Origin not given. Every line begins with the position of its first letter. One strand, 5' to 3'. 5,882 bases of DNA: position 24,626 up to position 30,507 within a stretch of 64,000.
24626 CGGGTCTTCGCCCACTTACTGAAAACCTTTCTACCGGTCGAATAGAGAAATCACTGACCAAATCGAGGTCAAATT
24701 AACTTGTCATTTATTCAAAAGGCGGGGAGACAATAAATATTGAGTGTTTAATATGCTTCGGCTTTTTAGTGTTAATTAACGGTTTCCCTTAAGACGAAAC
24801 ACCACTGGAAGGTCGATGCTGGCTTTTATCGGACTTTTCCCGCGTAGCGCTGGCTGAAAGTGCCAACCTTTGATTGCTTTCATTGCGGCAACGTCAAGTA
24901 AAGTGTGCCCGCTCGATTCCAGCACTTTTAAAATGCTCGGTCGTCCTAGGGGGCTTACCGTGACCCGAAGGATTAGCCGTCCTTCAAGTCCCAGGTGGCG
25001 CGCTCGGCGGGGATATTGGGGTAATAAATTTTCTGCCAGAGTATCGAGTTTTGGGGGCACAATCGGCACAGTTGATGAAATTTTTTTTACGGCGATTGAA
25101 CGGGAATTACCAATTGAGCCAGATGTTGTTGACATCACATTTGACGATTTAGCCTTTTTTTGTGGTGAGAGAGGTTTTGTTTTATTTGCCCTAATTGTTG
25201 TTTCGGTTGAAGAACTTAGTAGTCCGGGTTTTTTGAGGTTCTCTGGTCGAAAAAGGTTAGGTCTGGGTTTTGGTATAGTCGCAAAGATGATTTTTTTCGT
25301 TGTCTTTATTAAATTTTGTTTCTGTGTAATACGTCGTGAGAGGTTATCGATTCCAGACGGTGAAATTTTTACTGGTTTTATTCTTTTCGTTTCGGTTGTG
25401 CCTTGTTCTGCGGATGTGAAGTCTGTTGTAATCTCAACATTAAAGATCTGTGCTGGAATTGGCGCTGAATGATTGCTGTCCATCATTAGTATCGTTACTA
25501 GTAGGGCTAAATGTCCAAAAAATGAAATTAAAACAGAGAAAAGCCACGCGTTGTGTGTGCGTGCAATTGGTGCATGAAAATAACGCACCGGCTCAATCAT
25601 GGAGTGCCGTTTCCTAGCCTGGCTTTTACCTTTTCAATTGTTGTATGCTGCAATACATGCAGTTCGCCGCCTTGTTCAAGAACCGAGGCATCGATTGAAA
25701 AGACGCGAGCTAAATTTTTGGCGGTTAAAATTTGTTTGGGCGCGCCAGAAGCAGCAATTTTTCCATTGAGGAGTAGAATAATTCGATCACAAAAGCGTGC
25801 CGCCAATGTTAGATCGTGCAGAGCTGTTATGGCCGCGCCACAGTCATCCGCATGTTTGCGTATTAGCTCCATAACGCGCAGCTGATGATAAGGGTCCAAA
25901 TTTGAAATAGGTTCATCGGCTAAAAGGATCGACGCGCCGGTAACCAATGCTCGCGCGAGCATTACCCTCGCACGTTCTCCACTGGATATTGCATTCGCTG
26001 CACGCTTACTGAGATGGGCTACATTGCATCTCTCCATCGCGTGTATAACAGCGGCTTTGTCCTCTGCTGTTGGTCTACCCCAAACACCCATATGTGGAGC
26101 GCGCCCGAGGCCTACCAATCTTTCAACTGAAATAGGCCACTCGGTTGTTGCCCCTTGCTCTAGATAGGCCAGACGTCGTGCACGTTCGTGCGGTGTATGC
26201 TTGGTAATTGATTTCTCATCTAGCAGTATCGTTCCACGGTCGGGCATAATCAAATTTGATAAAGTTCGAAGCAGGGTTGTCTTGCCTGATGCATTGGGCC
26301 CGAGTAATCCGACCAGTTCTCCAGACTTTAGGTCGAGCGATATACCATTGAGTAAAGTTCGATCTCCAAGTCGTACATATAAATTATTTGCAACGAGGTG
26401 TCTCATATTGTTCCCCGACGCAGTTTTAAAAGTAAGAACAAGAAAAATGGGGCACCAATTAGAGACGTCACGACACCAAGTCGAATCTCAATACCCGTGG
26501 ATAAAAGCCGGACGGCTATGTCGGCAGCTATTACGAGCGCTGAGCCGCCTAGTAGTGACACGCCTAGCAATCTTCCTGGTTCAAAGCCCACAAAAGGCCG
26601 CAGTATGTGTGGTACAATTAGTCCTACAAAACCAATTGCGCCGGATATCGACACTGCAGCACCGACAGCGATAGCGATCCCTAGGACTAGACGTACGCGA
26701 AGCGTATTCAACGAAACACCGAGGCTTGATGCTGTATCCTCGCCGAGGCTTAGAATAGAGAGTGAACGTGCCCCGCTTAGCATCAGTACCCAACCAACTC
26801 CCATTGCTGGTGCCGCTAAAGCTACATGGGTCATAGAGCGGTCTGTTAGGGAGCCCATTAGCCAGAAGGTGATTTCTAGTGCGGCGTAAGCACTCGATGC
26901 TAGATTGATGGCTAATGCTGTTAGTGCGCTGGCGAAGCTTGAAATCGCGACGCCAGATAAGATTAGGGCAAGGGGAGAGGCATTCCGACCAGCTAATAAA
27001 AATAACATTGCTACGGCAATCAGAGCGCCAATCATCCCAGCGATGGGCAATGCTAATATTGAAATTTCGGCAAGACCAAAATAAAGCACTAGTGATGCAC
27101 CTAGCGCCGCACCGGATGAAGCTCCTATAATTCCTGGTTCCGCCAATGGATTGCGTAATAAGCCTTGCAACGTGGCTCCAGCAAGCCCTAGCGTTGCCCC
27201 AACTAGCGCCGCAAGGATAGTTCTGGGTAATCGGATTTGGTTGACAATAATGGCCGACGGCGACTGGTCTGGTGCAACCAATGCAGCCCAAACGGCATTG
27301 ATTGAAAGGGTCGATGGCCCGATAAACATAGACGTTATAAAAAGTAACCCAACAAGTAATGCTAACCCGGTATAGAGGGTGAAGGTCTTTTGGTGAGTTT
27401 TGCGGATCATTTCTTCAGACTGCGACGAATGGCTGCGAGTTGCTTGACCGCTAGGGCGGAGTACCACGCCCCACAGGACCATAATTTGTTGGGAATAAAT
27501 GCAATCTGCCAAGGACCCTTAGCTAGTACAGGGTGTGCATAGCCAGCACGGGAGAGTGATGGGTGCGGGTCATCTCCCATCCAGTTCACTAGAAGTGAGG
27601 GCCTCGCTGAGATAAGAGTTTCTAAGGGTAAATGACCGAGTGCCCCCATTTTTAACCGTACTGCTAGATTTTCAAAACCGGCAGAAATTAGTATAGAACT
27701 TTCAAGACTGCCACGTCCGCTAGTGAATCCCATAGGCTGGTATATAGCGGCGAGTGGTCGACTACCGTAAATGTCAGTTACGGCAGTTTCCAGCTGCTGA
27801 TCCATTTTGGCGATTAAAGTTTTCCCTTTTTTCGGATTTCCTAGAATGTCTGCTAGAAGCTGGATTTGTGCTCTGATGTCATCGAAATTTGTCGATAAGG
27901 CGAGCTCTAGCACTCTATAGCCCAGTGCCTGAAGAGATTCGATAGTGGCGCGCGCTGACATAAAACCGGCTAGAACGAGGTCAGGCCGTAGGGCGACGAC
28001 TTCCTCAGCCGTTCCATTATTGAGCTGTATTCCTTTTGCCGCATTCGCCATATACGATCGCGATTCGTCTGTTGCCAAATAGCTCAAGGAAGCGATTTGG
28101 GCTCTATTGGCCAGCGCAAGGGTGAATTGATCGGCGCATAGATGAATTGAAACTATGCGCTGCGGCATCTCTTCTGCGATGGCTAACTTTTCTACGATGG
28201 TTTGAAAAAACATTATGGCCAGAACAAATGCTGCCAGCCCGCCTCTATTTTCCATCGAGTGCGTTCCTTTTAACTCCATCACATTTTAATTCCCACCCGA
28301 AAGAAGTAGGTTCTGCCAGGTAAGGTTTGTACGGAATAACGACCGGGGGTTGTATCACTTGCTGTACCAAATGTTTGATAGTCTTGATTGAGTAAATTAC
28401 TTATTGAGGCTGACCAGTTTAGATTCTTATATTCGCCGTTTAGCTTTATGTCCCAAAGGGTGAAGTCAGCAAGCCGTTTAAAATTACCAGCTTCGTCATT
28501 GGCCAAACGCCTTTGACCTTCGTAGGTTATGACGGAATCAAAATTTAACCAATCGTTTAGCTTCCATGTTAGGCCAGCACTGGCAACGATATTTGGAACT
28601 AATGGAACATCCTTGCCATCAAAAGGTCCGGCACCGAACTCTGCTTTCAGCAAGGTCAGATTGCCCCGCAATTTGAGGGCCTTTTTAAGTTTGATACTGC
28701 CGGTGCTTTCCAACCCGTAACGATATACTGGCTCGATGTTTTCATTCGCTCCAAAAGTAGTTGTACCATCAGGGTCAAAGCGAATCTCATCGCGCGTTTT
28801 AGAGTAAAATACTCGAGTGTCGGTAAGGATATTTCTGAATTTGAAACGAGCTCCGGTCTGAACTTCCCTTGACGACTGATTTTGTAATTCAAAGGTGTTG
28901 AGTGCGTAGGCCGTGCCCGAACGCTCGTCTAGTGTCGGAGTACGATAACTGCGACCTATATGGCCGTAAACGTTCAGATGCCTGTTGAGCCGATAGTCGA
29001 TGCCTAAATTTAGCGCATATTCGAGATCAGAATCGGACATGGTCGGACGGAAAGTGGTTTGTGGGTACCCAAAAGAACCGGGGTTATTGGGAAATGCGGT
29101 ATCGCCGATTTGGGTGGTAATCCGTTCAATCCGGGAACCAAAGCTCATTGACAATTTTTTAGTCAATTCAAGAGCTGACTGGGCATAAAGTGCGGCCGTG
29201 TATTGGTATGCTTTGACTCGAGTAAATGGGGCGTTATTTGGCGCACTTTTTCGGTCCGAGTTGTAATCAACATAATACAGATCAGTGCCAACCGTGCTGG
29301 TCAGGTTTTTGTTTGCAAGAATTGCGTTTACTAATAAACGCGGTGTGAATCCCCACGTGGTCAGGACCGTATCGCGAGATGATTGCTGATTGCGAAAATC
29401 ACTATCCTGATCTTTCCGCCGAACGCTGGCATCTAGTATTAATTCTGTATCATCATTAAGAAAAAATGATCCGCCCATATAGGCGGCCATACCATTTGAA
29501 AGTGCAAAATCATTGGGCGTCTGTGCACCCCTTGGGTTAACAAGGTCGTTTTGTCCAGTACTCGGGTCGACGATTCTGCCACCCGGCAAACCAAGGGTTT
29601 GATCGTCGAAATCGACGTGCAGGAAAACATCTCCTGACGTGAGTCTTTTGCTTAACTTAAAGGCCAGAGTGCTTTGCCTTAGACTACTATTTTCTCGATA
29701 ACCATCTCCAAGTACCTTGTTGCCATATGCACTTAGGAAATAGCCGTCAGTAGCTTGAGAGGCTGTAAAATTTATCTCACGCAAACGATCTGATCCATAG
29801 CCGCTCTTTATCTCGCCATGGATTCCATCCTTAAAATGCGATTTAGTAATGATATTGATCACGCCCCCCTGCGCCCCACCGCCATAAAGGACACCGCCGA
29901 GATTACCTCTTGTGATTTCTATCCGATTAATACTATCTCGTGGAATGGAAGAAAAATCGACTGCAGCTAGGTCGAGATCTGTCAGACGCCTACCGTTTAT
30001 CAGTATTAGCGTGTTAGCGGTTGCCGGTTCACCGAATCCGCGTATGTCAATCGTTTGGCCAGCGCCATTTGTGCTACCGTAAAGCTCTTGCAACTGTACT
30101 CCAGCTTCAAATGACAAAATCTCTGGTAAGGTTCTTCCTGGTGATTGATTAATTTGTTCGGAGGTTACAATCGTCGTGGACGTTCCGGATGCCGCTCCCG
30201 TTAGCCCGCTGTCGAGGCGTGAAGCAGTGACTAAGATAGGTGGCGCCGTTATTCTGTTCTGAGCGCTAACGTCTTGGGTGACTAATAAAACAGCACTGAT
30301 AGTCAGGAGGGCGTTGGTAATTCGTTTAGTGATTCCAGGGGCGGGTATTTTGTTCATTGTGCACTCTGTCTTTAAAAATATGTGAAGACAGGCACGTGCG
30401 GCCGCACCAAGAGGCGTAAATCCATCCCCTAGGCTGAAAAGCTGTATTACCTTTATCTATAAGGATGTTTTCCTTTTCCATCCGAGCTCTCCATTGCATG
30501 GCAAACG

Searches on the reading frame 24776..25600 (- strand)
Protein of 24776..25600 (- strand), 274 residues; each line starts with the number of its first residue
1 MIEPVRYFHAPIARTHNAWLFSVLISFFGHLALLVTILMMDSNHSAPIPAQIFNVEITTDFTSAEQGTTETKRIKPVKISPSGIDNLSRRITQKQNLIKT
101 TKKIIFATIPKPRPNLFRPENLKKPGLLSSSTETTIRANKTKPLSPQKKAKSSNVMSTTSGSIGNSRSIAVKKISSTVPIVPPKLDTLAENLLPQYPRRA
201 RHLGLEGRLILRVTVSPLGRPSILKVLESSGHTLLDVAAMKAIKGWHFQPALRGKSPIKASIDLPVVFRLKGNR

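Call 76: search_protein_families(library=pfam, proteins=[window:24776-25600:-])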
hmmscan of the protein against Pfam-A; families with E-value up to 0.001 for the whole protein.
window:24776-25600:- (274 aa): 1 family
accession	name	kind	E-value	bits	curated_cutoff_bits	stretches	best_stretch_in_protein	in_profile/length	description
PF03544.19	TonB_C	-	1e-21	77.6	24.6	1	194-270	3-79/79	Gram-negative bacterial TonB protein C-terminal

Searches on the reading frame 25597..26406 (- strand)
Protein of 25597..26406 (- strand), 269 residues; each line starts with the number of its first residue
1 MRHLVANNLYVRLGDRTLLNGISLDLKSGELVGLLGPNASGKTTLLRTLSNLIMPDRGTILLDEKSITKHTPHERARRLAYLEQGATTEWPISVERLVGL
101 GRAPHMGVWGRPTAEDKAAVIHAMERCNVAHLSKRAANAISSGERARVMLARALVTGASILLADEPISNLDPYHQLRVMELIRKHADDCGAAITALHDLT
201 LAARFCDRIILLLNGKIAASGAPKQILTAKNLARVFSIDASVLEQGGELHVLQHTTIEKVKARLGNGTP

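Call 76: search_protein_families(library=pfam, proteins=[window:25597-26406:-])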
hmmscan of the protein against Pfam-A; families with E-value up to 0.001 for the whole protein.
window:25597-26406:- (269 aa): 2 families
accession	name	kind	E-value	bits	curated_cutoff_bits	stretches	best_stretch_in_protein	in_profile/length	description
PF00005.33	ABC_tran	-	4.4e-30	105.5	25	1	19-167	1-136/137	ABC transporter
PF13304.12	AAA_21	-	4.2e-07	30.8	27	1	32-68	2-55/304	AAA domain, putative AbiEii toxin, Type IV TA system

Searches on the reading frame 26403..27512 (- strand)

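Call 76: search_protein_families(library=pfam, proteins=[window:26403-27512:-])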
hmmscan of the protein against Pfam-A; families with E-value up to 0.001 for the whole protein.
window:26403-27512:- (369 aa): 1 family
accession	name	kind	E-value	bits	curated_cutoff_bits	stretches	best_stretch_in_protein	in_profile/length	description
PF01032.23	FecCD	-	2.2e-85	286.9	26.5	1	55-363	3-311/311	FecCD transport family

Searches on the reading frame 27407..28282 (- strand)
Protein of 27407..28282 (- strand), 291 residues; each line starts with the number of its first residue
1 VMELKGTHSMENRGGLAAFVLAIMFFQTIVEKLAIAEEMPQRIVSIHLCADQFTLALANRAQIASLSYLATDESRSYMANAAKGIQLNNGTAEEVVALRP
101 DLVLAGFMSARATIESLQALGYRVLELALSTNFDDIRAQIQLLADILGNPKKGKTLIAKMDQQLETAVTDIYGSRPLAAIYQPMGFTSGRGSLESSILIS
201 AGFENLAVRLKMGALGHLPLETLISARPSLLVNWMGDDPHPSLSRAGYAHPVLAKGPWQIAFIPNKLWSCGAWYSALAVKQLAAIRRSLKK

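Call 76: search_protein_families(library=pfam, proteins=[window:27407-28282:-])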
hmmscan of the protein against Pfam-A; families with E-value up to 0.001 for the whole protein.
window:27407-28282:- (291 aa): 1 family
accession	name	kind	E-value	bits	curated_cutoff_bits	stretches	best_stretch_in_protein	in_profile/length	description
PF01497.23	Peripla_BP_2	-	3.9e-16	59.6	27.5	1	43-232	1-197/235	Periplasmic binding protein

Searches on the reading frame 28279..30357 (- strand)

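Call 76: search_protein_families(library=pfam, proteins=[window:28279-30357:-])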
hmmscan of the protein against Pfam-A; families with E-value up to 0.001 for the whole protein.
window:28279-30357:- (692 aa): 2 families
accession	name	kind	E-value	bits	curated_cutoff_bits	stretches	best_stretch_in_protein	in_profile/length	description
PF00593.30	TonB_dep_Rec_b-barrel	-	3.3e-29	103.5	27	1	353-655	126-436/436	TonB dependent receptor-like, beta-barrel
PF07715.20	Plug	-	2.5e-18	67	23.9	1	58-166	6-107/107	TonB-dependent Receptor Plug Domain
